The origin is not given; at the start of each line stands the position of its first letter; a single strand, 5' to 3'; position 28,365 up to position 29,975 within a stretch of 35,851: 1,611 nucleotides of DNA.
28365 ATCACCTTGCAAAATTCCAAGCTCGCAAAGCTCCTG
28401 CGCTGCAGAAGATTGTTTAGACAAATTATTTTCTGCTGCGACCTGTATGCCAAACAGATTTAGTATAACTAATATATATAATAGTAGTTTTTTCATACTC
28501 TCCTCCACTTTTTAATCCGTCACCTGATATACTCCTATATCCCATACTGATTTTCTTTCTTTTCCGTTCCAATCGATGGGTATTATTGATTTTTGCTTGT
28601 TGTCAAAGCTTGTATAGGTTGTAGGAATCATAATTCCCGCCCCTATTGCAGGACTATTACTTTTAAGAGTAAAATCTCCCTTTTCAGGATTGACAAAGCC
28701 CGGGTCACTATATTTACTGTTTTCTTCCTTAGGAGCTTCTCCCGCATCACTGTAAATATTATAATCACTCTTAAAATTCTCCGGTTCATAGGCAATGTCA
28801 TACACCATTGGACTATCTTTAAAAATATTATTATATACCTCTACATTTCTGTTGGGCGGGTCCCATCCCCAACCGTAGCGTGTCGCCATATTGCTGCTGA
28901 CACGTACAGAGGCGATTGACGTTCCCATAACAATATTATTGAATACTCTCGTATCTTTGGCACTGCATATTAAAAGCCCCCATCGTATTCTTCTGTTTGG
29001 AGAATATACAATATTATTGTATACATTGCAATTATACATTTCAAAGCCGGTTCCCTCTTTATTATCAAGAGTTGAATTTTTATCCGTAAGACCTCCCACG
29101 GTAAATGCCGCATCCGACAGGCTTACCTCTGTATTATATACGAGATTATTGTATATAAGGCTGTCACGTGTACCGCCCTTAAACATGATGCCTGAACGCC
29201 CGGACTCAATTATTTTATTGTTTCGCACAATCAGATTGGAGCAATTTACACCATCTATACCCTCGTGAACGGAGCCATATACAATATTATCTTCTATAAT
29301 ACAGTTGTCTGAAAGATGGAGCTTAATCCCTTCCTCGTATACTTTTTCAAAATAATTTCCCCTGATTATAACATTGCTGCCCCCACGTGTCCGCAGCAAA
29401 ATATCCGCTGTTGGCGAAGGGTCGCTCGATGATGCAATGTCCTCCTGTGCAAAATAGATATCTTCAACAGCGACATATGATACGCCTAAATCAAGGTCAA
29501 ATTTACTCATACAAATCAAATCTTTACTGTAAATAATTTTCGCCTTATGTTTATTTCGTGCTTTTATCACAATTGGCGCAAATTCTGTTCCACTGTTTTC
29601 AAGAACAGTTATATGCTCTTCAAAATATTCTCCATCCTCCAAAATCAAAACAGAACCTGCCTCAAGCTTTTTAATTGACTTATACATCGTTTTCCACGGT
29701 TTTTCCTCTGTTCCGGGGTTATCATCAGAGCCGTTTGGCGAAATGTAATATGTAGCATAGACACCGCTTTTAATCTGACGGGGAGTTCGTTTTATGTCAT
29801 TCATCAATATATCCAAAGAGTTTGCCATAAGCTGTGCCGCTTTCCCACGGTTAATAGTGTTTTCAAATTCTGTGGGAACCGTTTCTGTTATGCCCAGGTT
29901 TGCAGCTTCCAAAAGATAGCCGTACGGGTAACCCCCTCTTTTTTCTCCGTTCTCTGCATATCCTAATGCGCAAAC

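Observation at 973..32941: About 30-kb, 20-gene single-strand operon: an S-layer-tethered glycan utilisation system with no recognisable classical glycoside hydrolase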

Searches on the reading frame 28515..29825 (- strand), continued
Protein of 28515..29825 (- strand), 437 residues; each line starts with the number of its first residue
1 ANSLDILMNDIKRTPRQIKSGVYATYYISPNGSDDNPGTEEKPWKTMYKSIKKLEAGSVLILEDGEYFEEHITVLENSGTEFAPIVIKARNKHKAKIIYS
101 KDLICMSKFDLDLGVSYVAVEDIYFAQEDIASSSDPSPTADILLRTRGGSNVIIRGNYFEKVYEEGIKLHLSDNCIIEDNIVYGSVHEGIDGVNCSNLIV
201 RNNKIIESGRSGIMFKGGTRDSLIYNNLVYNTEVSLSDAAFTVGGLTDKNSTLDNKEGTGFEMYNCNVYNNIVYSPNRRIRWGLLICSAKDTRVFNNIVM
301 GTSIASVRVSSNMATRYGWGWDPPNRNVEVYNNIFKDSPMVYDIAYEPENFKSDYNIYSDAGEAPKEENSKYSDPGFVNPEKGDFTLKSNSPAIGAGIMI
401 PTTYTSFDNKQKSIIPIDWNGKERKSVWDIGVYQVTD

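Call 83: search_protein_representatives(protein=window:28515-29825:-)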
Query: 437 residues. Proteins with E-value up to 0.001 (for the whole library): 7617; up to 1e-10: 660; up to 1e-30: 103. The best 150 are listed.
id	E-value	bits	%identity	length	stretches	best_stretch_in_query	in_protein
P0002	8.2e-221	749.9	75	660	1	2-436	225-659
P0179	4.8e-169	579.3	36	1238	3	24-434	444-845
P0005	4.1e-150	516.9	53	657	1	2-436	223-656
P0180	9.1e-150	515.8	38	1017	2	24-436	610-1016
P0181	3.1e-121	421.8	36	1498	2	24-434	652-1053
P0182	3.0e-118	412.0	35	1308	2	24-434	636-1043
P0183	1.2e-105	370.5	44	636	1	18-435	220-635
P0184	2.4e-98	346.4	34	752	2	24-323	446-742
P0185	3.7e-96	339.2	42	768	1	24-433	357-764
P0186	1.7e-88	313.9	43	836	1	24-435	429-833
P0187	4.7e-88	312.5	41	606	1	23-434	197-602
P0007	2.3e-87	310.2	42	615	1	25-434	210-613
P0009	2.5e-85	303.5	42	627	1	25-434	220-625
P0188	4.7e-85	302.6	44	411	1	23-401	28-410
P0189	1.1e-83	298.1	32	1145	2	24-435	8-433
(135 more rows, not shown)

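Call 99: find_encoding_contigs(protein=P0005, flank=10000, max_places=2)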
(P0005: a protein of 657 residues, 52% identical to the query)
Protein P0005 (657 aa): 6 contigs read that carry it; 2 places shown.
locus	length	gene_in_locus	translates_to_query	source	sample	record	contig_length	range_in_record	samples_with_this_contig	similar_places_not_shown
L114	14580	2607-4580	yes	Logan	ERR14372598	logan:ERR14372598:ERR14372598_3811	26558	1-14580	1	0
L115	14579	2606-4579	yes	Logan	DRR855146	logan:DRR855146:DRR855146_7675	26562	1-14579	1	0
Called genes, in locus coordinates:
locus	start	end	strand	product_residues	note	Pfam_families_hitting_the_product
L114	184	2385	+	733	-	PF00165:HTH_AraC, PF12833:HTH_18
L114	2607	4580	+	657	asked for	PF00395:SLH, PF22842:Pel9A-like_beta_helix, PF07602:DUF1565 (faint), PF14592:Chondroitinas_B (weak), PF13229:Beta_helix, PF05048:NosD (weak)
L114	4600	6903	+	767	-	PF00395:SLH, PF22842:Pel9A-like_beta_helix, PF13229:Beta_helix, PF05048:NosD, PF06439:3keto-disac_hyd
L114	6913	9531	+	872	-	PF13205:Big_5 (weak), PF22842:Pel9A-like_beta_helix, PF07602:DUF1565 (weak), PF14592:Chondroitinas_B, PF05048:NosD, PF13229:Beta_helix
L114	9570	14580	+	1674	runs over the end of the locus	PF04234:CopC (faint), PF13205:Big_5, PF00395:SLH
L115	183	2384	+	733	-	PF00165:HTH_AraC, PF12833:HTH_18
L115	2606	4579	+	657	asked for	PF00395:SLH, PF22842:Pel9A-like_beta_helix, PF07602:DUF1565 (faint), PF14592:Chondroitinas_B (weak), PF13229:Beta_helix, PF05048:NosD (weak)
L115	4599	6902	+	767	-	PF00395:SLH, PF22842:Pel9A-like_beta_helix, PF13229:Beta_helix, PF05048:NosD, PF06439:3keto-disac_hyd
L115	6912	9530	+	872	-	PF13205:Big_5 (weak), PF22842:Pel9A-like_beta_helix, PF07602:DUF1565 (weak), PF14592:Chondroitinas_B, PF05048:NosD, PF13229:Beta_helix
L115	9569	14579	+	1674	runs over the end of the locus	PF04234:CopC (faint), PF13205:Big_5, PF00395:SLH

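Call 100: find_encoding_contigs(protein=P0015, flank=10000, max_places=2)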
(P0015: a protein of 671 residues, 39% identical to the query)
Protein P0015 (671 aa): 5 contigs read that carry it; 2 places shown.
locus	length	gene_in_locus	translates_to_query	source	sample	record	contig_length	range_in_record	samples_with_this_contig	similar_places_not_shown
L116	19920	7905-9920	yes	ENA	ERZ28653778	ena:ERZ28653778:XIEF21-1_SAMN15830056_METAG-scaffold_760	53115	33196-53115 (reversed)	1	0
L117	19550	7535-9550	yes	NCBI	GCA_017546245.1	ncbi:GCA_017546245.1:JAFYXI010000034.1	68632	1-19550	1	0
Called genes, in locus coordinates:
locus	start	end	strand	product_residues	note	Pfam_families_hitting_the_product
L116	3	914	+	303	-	?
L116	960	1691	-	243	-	PF04542:Sigma70_r2, PF04539:Sigma70_r3, PF08281:Sigma70_r4_2, PF04545:Sigma70_r4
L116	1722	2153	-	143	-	PF13581:HATPase_c_2, PF02518:HATPase_c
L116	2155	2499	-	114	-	PF01740:STAS, PF13466:STAS_2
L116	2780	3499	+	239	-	PF01520:Amidase_3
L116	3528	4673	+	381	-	PF01594:AI-2E_transport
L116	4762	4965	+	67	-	PF01197:Ribosomal_L31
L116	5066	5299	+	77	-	PF03840:SecG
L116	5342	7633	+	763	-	PF22896:OB_RNR_1st (faint), PF08206:OB_RNB, PF17876:CSD2 (weak), PF08206:OB_RNB, PF17876:CSD2, PF00773:RNB, PF00575:S1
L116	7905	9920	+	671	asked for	PF00395:SLH, PF22842:Pel9A-like_beta_helix, PF05048:NosD (weak), PF13229:Beta_helix (weak)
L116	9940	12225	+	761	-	PF00395:SLH (weak), PF07602:DUF1565 (faint), PF22842:Pel9A-like_beta_helix, PF05048:NosD (faint), PF13229:Beta_helix (faint), PF06439:3keto-disac_hyd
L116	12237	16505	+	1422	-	PF22842:Pel9A-like_beta_helix, PF13229:Beta_helix (weak)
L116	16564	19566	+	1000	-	PF00395:SLH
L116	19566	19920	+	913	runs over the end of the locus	PF00395:SLH (weak)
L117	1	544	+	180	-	PF17912:OB_MalK, PF08402:TOBE_2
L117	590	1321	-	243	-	PF04542:Sigma70_r2, PF04539:Sigma70_r3, PF08281:Sigma70_r4_2, PF04545:Sigma70_r4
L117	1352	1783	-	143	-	PF13581:HATPase_c_2, PF02518:HATPase_c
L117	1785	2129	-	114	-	PF01740:STAS, PF13466:STAS_2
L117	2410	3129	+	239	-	PF01520:Amidase_3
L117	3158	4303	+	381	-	PF01594:AI-2E_transport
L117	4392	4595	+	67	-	PF01197:Ribosomal_L31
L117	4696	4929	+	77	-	PF03840:SecG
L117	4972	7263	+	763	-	PF22896:OB_RNR_1st (faint), PF08206:OB_RNB, PF17876:CSD2 (weak), PF08206:OB_RNB, PF17876:CSD2, PF00773:RNB, PF00575:S1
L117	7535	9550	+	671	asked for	PF00395:SLH, PF22842:Pel9A-like_beta_helix, PF05048:NosD (weak), PF13229:Beta_helix (weak)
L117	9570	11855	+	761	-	PF00395:SLH (weak), PF07602:DUF1565 (faint), PF22842:Pel9A-like_beta_helix, PF05048:NosD (faint), PF13229:Beta_helix (faint), PF06439:3keto-disac_hyd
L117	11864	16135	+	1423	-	PF22842:Pel9A-like_beta_helix, PF13229:Beta_helix (weak)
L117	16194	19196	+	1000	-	PF00395:SLH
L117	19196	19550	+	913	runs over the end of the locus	PF00395:SLH (weak)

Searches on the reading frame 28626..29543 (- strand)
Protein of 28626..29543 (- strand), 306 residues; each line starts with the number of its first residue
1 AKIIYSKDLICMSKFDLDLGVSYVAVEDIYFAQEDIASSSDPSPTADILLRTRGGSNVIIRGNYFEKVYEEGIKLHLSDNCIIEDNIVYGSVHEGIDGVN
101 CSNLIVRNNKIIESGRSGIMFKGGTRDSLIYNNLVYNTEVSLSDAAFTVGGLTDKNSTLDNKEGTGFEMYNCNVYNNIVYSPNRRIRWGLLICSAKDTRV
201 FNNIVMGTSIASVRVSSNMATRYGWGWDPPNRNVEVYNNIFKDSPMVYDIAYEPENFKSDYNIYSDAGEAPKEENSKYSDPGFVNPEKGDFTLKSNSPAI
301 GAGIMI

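Call 29: search_solved_structures(query=A2, max_evalue=0.01, show_alignments=5)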
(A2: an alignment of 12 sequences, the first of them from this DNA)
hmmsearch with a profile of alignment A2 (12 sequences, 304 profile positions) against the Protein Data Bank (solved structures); distinct sequences matched with E-value up to 0.01: 4.
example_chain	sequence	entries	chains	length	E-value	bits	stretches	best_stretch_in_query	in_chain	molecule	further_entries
7o84_A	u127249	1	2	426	0.00041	22.5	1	78-262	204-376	Alginate lyase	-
7o7a_A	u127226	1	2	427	0.00042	22.5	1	78-262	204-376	Aliginate lyase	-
9rx2_A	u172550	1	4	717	0.003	19.7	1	254-301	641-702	Parallel beta-helix repeat protein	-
3jur_A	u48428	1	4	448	0.0043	19.1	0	209-264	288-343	Exo-poly-alpha-D-galacturonosidase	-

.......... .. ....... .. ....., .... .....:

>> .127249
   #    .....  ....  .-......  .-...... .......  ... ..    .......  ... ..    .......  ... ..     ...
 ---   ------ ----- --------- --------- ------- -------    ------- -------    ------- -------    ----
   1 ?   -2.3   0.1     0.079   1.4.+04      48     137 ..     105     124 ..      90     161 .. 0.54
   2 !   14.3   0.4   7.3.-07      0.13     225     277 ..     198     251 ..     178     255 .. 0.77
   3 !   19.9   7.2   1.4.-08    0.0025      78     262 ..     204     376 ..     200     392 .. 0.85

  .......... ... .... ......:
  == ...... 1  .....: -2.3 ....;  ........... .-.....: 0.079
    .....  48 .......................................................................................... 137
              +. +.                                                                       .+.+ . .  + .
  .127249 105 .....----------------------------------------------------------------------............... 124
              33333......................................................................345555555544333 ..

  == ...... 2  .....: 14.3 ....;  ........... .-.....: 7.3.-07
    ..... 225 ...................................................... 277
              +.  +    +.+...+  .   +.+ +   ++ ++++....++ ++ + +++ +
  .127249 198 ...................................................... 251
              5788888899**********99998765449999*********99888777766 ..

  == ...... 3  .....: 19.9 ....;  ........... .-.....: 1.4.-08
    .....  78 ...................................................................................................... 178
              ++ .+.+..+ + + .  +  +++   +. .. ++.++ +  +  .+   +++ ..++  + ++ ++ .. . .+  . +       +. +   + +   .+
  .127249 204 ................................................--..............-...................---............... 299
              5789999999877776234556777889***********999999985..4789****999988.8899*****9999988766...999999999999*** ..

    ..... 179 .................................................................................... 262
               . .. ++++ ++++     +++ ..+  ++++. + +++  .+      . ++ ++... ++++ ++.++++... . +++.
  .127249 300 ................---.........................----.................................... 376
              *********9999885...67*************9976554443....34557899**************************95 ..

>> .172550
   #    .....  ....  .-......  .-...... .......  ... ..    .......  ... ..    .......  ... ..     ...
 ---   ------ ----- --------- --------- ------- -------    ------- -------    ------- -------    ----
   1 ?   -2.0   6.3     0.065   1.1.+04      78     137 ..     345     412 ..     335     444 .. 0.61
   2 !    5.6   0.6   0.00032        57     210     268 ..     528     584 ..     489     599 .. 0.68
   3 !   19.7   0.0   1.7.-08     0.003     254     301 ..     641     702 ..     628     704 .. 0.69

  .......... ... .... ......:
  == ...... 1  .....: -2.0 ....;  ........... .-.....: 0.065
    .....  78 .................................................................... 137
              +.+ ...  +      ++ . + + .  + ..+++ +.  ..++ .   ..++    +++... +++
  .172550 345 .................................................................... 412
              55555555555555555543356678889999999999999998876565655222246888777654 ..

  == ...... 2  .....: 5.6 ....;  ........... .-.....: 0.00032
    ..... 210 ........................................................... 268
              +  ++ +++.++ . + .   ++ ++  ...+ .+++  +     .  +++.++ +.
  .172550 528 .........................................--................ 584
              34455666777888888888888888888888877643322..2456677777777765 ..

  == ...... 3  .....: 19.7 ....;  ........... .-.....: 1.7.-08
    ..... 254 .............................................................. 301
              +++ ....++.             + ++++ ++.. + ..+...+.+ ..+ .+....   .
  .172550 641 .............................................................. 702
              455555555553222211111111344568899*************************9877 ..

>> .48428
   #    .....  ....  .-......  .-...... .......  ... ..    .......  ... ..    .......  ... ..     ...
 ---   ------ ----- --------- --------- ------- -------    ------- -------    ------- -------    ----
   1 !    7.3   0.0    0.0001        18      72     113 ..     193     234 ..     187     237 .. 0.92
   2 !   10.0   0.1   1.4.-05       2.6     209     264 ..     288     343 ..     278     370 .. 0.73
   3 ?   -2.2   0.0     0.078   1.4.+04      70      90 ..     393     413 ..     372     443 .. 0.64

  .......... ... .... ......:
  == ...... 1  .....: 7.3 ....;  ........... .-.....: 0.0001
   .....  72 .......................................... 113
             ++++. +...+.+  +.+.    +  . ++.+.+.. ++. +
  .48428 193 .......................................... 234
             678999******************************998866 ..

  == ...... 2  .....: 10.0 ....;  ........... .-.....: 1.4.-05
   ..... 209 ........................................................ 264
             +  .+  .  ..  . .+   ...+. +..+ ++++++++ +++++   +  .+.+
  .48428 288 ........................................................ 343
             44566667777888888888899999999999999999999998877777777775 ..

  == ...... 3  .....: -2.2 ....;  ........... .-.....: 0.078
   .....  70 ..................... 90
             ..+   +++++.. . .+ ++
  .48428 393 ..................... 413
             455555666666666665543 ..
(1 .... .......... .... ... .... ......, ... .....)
